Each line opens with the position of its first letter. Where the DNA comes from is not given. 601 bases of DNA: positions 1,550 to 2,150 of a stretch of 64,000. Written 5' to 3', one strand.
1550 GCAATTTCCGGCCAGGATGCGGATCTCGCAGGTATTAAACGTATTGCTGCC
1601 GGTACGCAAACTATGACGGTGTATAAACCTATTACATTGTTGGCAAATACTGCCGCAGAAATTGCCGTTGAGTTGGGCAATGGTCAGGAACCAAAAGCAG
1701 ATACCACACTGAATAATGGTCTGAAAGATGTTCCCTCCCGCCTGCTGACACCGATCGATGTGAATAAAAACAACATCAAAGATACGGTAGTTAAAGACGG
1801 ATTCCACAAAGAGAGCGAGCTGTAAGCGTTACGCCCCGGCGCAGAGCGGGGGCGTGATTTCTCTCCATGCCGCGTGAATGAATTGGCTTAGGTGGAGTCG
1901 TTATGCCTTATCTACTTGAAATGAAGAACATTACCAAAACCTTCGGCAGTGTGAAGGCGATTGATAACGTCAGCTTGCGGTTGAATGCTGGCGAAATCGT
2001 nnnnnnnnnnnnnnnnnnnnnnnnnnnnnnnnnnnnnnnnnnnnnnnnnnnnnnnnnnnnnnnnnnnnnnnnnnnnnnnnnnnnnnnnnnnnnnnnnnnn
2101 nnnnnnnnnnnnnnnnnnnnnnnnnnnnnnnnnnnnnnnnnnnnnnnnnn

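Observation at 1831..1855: Stable hairpin directly after xylF, before xylG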

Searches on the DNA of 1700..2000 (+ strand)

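Call 6: search_dna_similar(query=window:1700-2000:+, collection=ecoli_genomes, mode=near, max_rows=10, rows=spread)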
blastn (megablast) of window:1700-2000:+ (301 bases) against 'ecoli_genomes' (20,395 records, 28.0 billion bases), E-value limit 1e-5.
Records with a match: 5414; places in all: 5414; records where one place covers at least 80% of the query: 5414.
Genomes with a match: 5414 of 5426; with a place that covers at least 80% of the query: 5414. Places per genome that has any: lowest 1, median 1, highest 1. On chromosomes: 5414 places; on plasmids: 0.
Best place of each record, by identity: >=99% 273; 95-99% 5139; 90-95% 2.
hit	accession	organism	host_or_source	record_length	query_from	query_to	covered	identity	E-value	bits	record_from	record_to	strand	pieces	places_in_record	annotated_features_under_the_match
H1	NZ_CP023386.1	Escherichia coli strain 1190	canine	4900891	1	301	100%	100.0%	2e-155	556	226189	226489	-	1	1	xylF: D-xylose ABC transporter substrate-binding protein | xylG: D-xylose ABC transporter ATP-binding protein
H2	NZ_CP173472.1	Escherichia coli strain 98224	Homo sapiens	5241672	1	301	100%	98.7%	8e-149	534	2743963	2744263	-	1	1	xylF: D-xylose ABC transporter substrate-binding protein | xylG: D-xylose ABC transporter ATP-binding protein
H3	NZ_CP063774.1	Escherichia coli O25b:H4-ST131 strain ST131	wastewater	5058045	1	301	100%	98.0%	2e-145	523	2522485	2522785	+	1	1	xylF: D-xylose ABC transporter substrate-binding protein | xylG: D-xylose ABC transporter ATP-binding protein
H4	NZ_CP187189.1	Escherichia coli strain 22AR0010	Homo sapiens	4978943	1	301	100%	98.0%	2e-145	523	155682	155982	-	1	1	xylF: D-xylose ABC transporter substrate-binding protein | xylG: D-xylose ABC transporter ATP-binding protein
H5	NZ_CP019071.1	Escherichia coli strain CRE1493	Homo sapiens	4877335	1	301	100%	97.7%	8e-144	518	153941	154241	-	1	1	xylF: D-xylose ABC transporter substrate-binding protein | xylG: D-xylose ABC transporter ATP-binding protein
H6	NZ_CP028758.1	Escherichia coli strain A16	Otter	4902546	1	301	100%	97.7%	8e-144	518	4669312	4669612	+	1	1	xylF: D-xylose ABC transporter substrate-binding protein | xylG: D-xylose ABC transporter ATP-binding protein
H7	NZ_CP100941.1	Escherichia coli strain ET625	Hoplobatrachus rugulosus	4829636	1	301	100%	97.7%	8e-144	518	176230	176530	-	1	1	xylF: D-xylose ABC transporter substrate-binding protein | xylG: D-xylose ABC transporter ATP-binding protein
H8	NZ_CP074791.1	Escherichia coli strain 94_0962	Homo sapiens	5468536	1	301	100%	97.7%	8e-144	518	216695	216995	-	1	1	xylF: D-xylose ABC transporter substrate-binding protein | xylG: D-xylose ABC transporter ATP-binding protein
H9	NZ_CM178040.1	Escherichia coli strain JX4-T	chicken gut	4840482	1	301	100%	97.7%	8e-144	518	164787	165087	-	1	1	xylF: D-xylose ABC transporter substrate-binding protein | xylG: D-xylose ABC transporter ATP-binding protein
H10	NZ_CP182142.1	Escherichia coli strain CUPF09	Pig Feces, Farm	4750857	1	301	100%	92.4%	4e-117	429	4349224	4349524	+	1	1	xylF: D-xylose ABC transporter substrate-binding protein | xylG: D-xylose ABC transporter ATP-binding protein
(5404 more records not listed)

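Call 27: search_dna_similar(query=window:1823-1866:+, collection=ecoli_genomes, mode=distant, max_evalue=10, max_rows=8, rows=spread)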
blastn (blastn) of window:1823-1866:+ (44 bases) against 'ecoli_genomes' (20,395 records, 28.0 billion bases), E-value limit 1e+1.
Records with a match: 5414; places in all: 5414; records where one place covers at least 80% of the query: 5414.
Genomes with a match: 5414 of 5426; with a place that covers at least 80% of the query: 5414. Places per genome that has any: lowest 1, median 1, highest 1. On chromosomes: 5414 places; on plasmids: 0.
Best place of each record, by identity: >=99% 176; 95-99% 5225; 90-95% 9; 80-90% 4.
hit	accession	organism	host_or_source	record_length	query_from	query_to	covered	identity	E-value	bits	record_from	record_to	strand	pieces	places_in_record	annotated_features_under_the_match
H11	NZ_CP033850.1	Escherichia coli strain FDAARGOS_497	Homo sapiens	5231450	1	44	100%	100.0%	2e-13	81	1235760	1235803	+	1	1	xylF: D-xylose ABC transporter substrate-binding protein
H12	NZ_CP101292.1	Escherichia coli strain 2003-3014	Homo sapiens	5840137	1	44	100%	97.7%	9e-12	76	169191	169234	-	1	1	xylF: D-xylose ABC transporter substrate-binding protein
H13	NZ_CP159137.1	Escherichia coli strain 158274-3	Homo sapiens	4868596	1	44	100%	97.7%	9e-12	76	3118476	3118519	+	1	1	xylF: D-xylose ABC transporter substrate-binding protein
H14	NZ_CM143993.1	Escherichia coli strain ESBLEC_HM24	Homo sapiens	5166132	1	44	100%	97.7%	9e-12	76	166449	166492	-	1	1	xylF: D-xylose ABC transporter substrate-binding protein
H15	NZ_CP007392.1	Escherichia coli strain ST2747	-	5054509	1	44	100%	95.5%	1e-10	72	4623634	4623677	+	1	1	xylF: D-xylose ABC transporter substrate-binding protein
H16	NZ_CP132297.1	Escherichia coli strain PNUSAE145743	missing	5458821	1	44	100%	95.5%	1e-10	72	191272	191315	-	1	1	xylF: D-xylose ABC transporter substrate-binding protein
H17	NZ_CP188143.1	Escherichia coli strain TUM23332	Laboratory developed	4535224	1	44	100%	95.5%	1e-10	72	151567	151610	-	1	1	xylF: D-xylose ABC transporter substrate-binding protein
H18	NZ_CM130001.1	Escherichia coli strain IAL7254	Homo sapiens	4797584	1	44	100%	86.4%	1e-4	53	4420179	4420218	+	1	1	xylF: D-xylose ABC transporter substrate-binding protein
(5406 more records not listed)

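Call 28: get_annotated_region(hit=H18, flank=60)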
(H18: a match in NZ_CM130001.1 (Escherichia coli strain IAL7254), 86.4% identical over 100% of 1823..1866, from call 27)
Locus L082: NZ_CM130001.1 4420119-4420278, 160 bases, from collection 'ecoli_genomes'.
description: Escherichia coli strain IAL7254 chromosome, whole genome shotgun sequence
organism: Escherichia coli strain IAL7254 (NCBI taxid 562)
replicon: chromosome; assembly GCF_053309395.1
host: Homo sapiens; source: feces; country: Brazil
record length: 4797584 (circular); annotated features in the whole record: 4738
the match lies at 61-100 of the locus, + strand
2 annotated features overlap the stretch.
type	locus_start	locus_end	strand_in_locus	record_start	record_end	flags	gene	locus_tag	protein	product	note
CDS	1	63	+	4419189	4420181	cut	xylF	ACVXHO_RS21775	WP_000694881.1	D-xylose ABC transporter substrate-binding protein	-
CDS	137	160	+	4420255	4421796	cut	xylG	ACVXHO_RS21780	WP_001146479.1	D-xylose ABC transporter ATP-binding protein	-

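Call 29: get_annotated_region(hit=H10, flank=0)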
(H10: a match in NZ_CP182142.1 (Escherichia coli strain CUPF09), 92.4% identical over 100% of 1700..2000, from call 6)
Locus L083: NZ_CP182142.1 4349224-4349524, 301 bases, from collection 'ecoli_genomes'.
description: Escherichia coli strain CUPF09 chromosome, complete genome
organism: Escherichia coli strain CUPF09 (NCBI taxid 562)
replicon: chromosome; assembly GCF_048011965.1
host: -; source: Pig Feces, Farm; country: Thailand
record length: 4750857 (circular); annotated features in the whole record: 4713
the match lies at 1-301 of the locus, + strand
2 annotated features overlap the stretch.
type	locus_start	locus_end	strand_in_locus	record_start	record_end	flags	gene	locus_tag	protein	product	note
CDS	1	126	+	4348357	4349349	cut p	xylF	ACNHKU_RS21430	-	D-xylose ABC transporter substrate-binding protein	internal stop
CDS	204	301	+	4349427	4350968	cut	xylG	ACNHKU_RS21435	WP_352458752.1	D-xylose ABC transporter ATP-binding protein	-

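Call 30: get_annotated_region(hit=H15, flank=60)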
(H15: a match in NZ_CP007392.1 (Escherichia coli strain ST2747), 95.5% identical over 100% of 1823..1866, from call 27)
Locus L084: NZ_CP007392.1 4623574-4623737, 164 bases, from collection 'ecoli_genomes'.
description: Escherichia coli strain ST2747 chromosome, complete genome
organism: Escherichia coli strain ST2747 (NCBI taxid 562)
replicon: chromosome; assembly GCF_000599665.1
host: -; source: -; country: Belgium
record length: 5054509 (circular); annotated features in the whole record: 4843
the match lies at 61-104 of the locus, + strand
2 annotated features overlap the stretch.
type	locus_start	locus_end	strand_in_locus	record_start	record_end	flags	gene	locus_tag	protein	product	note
CDS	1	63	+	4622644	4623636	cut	xylF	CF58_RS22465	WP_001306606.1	D-xylose ABC transporter substrate-binding protein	-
CDS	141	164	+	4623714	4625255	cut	xylG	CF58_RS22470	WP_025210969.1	D-xylose ABC transporter ATP-binding protein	-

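Call 31: get_annotated_region(hit=H12, flank=60)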
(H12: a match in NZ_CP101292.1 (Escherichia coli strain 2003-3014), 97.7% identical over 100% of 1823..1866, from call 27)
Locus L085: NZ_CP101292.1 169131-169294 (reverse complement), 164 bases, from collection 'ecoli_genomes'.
description: Escherichia coli strain 2003-3014 chromosome, complete genome
organism: Escherichia coli strain 2003-3014 (NCBI taxid 562)
replicon: chromosome; assembly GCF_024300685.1
host: Homo sapiens; source: not applicable; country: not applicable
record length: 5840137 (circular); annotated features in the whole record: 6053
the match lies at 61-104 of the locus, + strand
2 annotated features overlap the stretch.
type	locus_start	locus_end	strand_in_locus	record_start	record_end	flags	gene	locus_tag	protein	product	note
CDS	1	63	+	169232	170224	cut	xylF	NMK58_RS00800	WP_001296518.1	D-xylose ABC transporter substrate-binding protein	-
CDS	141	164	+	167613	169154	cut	xylG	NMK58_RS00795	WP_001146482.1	D-xylose ABC transporter ATP-binding protein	-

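Call 36: build_rna_model(alignment_id=A4, structure=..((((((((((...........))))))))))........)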
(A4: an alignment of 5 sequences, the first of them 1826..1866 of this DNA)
Model R1 built from alignment A4 (5 sequences, 41 columns); structure: as given.
model positions 41; base pairs 10; branch points 0; effective number of sequences 3.75; information 1.336 bits per position. Calibrated on 0.2 Mb of random sequence (short: E-values are rough).
structure used (alignment columns):
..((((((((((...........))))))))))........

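Call 37: search_with_rna_model(model_id=R1, sources=[window, L003, L004, L005, L006, L007, L008, L009, L010, L011, L012, L013, L014, L015, L016, L017, L018, L019, L020, L021, L022, L023, L024, L025, L026, L027, L028, L029, L030, L031, L032, L033, L034, L035, L036, L037, L038, L039, L040, L041, L042, L043, L044, L045, L046, L047, L049, L050, L051, L052, L053, L054, L055, L056, L057, L058, L060, L063, L069, L071, L072, L074, L075, L076, L001, L002], max_evalue=10, make_alignment=true)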
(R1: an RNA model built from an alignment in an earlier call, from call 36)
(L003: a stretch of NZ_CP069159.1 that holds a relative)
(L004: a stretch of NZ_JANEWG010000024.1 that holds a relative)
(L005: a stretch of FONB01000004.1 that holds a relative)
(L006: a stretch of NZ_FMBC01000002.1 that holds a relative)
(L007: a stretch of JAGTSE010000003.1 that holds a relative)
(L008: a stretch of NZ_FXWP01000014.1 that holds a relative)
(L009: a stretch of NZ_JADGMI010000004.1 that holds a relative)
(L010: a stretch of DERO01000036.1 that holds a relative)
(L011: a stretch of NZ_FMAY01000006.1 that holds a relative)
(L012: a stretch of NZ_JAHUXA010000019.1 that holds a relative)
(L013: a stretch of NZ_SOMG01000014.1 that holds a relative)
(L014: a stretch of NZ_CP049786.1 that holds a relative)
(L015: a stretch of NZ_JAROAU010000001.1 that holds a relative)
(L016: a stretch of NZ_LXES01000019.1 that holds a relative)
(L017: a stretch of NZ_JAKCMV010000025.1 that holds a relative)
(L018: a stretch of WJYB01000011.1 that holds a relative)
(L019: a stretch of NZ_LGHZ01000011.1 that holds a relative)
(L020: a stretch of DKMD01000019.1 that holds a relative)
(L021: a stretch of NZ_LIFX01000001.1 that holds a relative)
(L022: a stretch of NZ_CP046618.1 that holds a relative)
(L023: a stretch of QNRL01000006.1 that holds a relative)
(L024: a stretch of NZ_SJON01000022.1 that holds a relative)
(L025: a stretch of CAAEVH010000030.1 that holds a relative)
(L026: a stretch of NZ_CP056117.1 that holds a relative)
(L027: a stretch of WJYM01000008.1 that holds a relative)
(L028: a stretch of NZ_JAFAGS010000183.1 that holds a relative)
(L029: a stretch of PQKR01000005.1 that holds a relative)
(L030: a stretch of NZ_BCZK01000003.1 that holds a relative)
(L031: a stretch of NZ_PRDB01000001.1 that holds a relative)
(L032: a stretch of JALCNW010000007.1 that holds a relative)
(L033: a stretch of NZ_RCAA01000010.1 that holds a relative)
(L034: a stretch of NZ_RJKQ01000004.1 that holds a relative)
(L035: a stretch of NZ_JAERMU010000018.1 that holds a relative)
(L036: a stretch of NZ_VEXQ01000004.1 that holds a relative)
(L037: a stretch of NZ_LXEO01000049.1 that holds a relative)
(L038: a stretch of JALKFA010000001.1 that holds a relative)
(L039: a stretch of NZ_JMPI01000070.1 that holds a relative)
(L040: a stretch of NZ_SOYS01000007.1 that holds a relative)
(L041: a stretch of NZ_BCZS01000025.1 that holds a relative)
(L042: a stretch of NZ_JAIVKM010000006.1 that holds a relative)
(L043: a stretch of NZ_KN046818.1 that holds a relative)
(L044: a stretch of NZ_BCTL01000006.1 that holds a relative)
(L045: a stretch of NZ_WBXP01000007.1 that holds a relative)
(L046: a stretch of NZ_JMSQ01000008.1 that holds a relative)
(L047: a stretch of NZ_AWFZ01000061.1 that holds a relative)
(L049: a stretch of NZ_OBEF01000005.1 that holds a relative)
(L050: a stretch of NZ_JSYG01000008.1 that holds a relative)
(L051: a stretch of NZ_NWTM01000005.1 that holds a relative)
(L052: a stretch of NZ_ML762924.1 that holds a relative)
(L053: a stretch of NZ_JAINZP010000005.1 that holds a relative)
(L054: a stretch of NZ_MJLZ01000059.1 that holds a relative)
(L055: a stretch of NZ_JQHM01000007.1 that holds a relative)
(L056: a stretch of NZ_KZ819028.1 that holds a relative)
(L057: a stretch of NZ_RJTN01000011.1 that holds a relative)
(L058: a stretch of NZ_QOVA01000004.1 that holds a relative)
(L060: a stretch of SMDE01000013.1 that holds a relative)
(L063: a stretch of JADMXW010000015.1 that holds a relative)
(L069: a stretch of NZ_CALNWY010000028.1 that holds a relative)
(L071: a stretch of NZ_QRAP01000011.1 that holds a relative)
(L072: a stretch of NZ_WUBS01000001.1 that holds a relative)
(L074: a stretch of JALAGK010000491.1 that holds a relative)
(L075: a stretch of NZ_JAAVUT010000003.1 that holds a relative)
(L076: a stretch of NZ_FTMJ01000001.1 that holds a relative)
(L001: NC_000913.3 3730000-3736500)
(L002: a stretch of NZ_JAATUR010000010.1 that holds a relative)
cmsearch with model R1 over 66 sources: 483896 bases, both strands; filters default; matches with E-value up to 10: 20.
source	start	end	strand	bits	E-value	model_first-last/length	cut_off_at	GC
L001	2125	2165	+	71.8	8.6e-18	1-41/41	no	0.71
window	1826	1866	+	71.4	1.2e-17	1-41/41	no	0.71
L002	2424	2464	+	68.7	6.8e-17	1-41/41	no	0.63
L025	2441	2463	-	18.4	0.037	4-32/41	no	0.78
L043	2439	2472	+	17.3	0.075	1-41/41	no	0.68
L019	2426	2446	-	17.1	0.087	8-28/41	no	0.86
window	1829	1857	-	16.3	0.15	4-32/41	no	0.76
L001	2128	2156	-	15.6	0.23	4-32/41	no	0.76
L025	2438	2471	+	14.5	0.49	1-41/41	no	0.71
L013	2438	2456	-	14.1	0.68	8-28/41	no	0.89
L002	2427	2455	-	13.2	1.2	4-32/41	no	0.66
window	18476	18503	-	13.1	1.3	1-41/41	no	0.64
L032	2438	2456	-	13.1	1.3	8-28/41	no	0.84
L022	2438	2456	-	13.1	1.3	8-28/41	no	0.84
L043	2441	2463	-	12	2.6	4-32/41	no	0.78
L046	2438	2466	+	11.6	3.5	6-30/41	no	0.76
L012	2819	2837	+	11.1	4.8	1-41/41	no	0.68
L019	2426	2446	+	10.8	6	8-28/41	no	0.86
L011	2814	2835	-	10.6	7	1-41/41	no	0.5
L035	3277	3295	+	10.3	8.7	1-41/41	no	0.63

Alignment A5: 20 matches aligned to the model, 50 columns, each read 5' to 3' on its own strand. Consensus structure (alignment columns), stored with it:
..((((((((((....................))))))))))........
